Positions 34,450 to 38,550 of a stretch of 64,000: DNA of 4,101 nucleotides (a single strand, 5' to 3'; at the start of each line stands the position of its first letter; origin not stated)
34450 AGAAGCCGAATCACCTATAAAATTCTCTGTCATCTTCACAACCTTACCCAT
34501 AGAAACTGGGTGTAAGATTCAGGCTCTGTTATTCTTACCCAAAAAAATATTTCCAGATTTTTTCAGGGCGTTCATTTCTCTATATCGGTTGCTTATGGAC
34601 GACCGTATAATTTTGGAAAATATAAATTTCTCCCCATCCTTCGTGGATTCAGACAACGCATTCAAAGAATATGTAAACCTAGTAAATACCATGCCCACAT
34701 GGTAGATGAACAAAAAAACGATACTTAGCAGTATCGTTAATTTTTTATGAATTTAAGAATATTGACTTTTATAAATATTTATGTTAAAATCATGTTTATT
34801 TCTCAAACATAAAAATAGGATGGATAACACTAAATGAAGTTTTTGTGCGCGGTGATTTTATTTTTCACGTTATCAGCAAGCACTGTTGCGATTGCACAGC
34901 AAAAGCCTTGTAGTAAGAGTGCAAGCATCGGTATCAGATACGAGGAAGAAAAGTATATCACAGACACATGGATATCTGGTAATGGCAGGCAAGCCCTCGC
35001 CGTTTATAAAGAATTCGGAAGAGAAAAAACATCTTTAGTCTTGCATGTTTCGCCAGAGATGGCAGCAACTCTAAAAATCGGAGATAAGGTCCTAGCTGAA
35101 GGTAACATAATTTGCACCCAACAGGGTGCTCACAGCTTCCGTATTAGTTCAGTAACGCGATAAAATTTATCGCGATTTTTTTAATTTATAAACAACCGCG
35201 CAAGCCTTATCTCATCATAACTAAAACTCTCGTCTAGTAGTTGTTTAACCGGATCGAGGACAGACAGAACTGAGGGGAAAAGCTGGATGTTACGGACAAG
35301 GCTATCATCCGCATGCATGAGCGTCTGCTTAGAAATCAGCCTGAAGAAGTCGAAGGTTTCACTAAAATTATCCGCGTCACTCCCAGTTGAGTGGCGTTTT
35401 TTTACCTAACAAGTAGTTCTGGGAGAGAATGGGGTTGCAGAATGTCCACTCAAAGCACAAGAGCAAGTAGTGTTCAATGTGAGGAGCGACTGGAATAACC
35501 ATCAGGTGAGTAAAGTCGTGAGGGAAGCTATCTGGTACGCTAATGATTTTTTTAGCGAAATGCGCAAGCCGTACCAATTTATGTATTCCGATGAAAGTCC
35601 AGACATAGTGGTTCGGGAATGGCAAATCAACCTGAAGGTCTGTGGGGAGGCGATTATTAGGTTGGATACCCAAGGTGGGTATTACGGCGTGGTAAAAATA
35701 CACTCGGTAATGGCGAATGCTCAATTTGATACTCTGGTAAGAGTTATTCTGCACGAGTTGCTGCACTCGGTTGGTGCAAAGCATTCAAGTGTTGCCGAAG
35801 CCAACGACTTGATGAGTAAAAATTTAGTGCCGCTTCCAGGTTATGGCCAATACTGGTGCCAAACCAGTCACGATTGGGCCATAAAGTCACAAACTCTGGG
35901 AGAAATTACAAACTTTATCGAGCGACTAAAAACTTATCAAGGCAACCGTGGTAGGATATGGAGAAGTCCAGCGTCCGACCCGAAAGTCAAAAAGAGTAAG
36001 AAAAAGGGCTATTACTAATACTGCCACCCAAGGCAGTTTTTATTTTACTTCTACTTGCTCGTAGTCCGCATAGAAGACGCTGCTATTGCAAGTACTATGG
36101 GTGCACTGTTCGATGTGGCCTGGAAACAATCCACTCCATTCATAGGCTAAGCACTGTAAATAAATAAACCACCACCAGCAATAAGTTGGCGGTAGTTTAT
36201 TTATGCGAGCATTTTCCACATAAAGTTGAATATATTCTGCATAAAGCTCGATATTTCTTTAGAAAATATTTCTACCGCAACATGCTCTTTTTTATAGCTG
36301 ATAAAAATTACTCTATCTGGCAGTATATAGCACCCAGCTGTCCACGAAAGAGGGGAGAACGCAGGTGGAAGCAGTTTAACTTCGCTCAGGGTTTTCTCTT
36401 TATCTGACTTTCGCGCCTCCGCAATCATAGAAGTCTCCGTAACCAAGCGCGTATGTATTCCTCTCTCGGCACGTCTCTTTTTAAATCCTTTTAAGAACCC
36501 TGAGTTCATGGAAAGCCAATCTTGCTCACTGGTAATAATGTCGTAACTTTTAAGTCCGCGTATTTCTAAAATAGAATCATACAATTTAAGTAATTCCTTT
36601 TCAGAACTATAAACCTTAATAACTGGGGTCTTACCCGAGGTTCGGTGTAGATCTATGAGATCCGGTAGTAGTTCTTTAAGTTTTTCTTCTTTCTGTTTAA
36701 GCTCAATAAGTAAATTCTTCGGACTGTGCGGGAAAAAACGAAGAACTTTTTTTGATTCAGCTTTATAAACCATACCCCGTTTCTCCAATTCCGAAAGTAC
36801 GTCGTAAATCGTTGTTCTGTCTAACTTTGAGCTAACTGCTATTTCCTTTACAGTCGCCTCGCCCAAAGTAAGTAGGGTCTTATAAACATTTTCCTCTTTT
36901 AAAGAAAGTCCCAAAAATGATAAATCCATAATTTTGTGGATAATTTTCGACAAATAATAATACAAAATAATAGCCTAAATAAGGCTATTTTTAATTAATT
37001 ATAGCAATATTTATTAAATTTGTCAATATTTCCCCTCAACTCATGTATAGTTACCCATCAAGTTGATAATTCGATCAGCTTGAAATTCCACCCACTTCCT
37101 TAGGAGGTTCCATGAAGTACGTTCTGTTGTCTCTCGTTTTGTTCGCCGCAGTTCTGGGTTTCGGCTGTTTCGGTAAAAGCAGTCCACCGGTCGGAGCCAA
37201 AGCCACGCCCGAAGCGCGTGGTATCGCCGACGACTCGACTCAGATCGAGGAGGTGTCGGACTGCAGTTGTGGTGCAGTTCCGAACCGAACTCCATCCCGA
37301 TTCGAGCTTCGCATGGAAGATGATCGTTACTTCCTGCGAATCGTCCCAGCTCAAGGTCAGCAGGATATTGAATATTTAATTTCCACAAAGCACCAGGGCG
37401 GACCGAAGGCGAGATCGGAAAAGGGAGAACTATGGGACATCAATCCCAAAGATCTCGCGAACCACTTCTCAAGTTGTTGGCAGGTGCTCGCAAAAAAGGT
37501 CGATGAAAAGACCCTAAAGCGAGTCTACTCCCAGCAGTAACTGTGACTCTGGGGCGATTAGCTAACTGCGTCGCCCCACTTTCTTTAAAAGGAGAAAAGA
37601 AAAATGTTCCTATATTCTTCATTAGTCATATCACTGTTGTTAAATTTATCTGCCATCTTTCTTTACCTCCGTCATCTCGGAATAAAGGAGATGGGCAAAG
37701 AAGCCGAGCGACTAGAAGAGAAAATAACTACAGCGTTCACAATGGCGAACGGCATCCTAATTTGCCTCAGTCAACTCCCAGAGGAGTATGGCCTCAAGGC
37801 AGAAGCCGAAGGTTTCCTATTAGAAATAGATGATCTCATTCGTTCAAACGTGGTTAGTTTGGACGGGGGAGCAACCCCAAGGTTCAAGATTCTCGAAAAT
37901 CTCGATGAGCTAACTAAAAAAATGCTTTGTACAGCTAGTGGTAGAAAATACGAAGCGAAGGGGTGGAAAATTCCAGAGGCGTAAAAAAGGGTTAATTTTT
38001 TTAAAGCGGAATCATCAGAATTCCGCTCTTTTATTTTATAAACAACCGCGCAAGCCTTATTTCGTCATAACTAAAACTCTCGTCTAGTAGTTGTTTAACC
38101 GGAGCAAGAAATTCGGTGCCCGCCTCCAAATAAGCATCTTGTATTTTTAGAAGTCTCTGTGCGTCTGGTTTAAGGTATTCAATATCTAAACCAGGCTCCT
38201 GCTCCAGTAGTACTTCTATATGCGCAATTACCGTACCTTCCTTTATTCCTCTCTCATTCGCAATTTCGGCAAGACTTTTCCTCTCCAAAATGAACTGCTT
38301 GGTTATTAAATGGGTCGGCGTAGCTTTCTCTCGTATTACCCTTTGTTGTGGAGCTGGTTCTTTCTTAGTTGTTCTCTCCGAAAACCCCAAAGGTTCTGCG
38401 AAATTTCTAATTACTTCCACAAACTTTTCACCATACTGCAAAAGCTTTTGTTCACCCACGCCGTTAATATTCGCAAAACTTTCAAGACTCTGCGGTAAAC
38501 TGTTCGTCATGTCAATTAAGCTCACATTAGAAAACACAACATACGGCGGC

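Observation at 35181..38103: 2.8-kb TrmB unit flanked by 69-bp direct repeats of the recQ 3' end, with a RecQ C-terminal pseudogene fragment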

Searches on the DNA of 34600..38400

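Call 49: search_rna_families(source=window, start=34600, end=38400, threshold=evalue, max_evalue=1)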
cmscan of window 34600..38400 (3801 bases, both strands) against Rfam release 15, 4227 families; matches with E-value up to 1: 2.
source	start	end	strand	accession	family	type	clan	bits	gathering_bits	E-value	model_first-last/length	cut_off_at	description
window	36159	36227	+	RF02351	psRNA14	Gene; sRNA;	-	26.6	60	0.19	1-84/84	no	Proteobacteria sRNA psRNA14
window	36152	36205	-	RF02351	psRNA14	Gene; sRNA;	-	24.2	60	0.67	1-84/84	no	Proteobacteria sRNA psRNA14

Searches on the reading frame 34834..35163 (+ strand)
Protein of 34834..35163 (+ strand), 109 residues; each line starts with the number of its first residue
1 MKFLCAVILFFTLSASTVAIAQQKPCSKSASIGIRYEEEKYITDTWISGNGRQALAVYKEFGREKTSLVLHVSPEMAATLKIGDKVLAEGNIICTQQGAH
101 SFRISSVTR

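Call 6: search_protein_families(library=pfam, proteins=[window:34834-35163:+], max_evalue=0.01)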
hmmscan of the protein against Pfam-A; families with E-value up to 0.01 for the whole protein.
window:34834-35163:+ (109 aa): 0 families

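Call 39: find_encoding_contigs(protein=window:34834-35163:+, flank=10000, max_places=10)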
Protein window:34834-35163:+ (109 aa): 5 contigs read that carry it; 4 places shown.
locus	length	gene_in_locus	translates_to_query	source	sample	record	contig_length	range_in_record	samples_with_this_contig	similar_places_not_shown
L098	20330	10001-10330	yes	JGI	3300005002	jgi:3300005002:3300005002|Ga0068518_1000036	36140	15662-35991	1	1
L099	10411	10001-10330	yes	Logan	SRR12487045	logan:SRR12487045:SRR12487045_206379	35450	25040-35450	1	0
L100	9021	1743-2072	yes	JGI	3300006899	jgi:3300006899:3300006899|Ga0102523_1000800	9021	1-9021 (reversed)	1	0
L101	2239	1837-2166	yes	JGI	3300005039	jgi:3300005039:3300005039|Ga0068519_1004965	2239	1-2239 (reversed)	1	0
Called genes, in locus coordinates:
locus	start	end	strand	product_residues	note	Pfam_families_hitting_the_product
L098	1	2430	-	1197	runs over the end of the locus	-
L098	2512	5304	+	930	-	PF02739:5_3_exonuc_N, PF01367:5_3_exonuc, PF01612:DNA_pol_A_exo1, PF22619:DNA_polI_exo1, PF00476:DNA_pol_A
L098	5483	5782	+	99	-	-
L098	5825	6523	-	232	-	-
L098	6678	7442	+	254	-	PF01978:TrmB, PF09339:HTH_IclR (weak)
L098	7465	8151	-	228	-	-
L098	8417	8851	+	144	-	PF06414:Zeta_toxin (weak), PF08433:KTI12 (faint), PF13671:AAA_33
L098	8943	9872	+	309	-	PF00355:Rieske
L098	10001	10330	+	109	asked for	-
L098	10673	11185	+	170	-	-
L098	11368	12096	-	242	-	PF01978:TrmB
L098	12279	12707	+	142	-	-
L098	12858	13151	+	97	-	-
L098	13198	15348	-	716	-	PF00270:DEAD, PF00271:Helicase_C, PF16124:RecQ_Zn_bind, PF09382:RQC, PF00570:HRDC, PF14493:HTH_40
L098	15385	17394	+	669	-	-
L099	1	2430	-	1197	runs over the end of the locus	-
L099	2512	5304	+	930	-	PF02739:5_3_exonuc_N, PF01367:5_3_exonuc, PF01612:DNA_pol_A_exo1, PF22619:DNA_polI_exo1, PF00476:DNA_pol_A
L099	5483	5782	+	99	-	-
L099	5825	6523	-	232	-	-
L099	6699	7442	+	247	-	PF01978:TrmB, PF09339:HTH_IclR (weak)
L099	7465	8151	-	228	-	-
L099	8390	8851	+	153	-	PF06414:Zeta_toxin, PF08433:KTI12 (weak), PF13671:AAA_33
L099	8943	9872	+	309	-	PF00355:Rieske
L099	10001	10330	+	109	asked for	-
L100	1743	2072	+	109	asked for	-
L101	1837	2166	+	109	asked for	-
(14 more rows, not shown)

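Call 41: list_cluster_members(proteins=[window:34834-35160:+, window:35184-35318:-, window:35470-36015:+, window:37112-37537:+, window:37604-37981:+, window:36201-36929:-, window:33776-34702:+, window:40218-42224:+])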
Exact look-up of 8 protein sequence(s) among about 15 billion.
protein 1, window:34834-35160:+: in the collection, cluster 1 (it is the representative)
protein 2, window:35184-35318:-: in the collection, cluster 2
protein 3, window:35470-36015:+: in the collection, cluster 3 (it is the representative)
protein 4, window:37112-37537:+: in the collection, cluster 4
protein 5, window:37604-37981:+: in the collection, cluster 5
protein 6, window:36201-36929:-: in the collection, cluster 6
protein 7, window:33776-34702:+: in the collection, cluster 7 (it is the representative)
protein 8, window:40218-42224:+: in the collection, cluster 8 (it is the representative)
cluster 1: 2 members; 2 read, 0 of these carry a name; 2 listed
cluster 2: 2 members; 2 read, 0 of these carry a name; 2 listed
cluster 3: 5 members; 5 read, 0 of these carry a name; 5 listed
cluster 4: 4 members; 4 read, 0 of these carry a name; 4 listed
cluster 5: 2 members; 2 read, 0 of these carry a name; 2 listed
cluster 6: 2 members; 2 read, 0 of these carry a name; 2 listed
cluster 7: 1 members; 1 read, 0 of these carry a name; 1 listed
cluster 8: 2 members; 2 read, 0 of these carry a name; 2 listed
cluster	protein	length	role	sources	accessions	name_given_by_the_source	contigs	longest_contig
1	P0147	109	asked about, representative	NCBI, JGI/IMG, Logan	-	-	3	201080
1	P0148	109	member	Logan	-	-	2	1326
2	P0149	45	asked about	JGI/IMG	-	-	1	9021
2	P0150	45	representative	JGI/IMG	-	-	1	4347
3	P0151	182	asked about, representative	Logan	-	-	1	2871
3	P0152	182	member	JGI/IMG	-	-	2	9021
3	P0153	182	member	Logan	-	-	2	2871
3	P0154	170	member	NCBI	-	-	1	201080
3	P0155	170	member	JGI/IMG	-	-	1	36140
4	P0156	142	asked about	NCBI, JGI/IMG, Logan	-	-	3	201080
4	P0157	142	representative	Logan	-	-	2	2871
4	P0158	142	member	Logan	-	-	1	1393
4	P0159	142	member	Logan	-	-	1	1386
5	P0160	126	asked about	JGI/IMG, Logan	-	-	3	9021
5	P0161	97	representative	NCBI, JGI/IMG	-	-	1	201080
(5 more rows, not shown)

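Call 42: find_encoding_contigs(protein=P0148, flank=10000, max_places=10)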
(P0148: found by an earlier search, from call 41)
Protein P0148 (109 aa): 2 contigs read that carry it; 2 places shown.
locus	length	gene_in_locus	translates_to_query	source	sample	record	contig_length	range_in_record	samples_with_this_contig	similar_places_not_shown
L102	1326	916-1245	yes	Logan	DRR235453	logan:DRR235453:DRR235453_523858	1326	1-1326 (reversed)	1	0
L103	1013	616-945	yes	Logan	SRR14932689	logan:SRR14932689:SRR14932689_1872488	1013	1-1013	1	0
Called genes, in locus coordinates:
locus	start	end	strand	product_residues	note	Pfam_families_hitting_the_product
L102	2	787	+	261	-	?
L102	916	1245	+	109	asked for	-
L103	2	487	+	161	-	?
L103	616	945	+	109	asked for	-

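Call 60: search_protein_families(library=padloc, proteins=[window:34834-35163:+], max_evalue=0.01)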
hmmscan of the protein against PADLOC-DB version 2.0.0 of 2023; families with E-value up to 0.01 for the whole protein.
window:34834-35163:+ (109 aa): 0 families

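Call 61: search_protein_families(library=phrogs, proteins=[window:34834-35163:+], max_evalue=0.01)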
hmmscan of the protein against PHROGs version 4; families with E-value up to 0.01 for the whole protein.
window:34834-35163:+ (109 aa): 0 families

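Call 69: find_encoding_contigs(protein=P0158, flank=10000, max_places=10)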
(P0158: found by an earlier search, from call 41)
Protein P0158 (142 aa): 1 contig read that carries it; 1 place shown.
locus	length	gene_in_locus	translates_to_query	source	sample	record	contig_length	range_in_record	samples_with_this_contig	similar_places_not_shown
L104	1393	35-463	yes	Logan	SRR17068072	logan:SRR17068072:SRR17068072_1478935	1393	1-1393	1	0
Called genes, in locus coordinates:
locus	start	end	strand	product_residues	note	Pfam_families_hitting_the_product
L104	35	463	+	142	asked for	-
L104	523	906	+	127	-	-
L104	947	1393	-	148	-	?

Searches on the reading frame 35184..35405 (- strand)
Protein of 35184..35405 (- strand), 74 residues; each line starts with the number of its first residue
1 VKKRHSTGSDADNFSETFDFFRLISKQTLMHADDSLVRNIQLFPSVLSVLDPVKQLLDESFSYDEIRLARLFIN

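Call 10: search_protein_families(library=pfam, proteins=[window:35184-35405:-], max_evalue=10)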
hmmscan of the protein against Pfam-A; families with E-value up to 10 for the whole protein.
seq(74 aa): 2 families
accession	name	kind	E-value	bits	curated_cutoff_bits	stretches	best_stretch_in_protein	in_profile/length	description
PF14493.12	HTH_40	-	0.0031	18.2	27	1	45-70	68-89/89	Helix-turn-helix domain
PF09561.16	RE_HpaII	-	0.011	15.4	25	1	13-49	4-40/359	HpaII restriction endonuclease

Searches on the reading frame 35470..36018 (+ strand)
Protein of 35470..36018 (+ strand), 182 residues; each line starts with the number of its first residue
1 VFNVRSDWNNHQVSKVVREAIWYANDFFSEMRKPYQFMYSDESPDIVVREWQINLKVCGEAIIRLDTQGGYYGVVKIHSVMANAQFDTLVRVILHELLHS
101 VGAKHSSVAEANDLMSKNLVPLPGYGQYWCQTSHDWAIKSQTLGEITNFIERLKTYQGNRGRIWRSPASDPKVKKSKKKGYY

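Call 6: search_protein_families(library=pfam, proteins=[window:35470-36018:+], max_evalue=0.01)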
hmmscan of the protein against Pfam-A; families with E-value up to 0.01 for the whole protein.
window:35470-36018:+ (182 aa): 1 family
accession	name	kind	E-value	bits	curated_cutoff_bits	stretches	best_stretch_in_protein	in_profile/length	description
PF12388.14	Peptidase_M57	-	7.7e-05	22.9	21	1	67-107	111-151/212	Dual-action HEIGH metallo-peptidase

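Call 27: find_related_loci(query=window:35470-36015:+, collection=viral_contigs, flank=10000)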
Query window:35470-36015:+ (182 aa) in viral_contigs; peptide patterns used: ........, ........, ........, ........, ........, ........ (x = any residue, [..] = any of these).
182 stretches matched a pattern, but none encodes a relative of the query by tblastn (E <= 1e-3).

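Call 45: find_homologous_proteins(query=window:35470-36015:+, max_evalue=0.001)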
Query window:35470-36015:+ (182 aa): 1 proteins with E <= 0.001 among 133 candidates.
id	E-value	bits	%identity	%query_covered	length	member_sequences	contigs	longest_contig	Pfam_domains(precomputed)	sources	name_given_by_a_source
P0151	2.0e-121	420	100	100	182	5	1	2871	-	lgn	-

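Call 60: search_protein_families(library=padloc, proteins=[window:35470-36018:+], max_evalue=0.01)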
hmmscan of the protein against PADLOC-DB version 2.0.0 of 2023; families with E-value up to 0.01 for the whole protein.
window:35470-36018:+ (182 aa): 0 families

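Call 61: search_protein_families(library=phrogs, proteins=[window:35470-36018:+], max_evalue=0.01)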
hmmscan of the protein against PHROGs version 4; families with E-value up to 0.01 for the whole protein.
window:35470-36018:+ (182 aa): 0 families
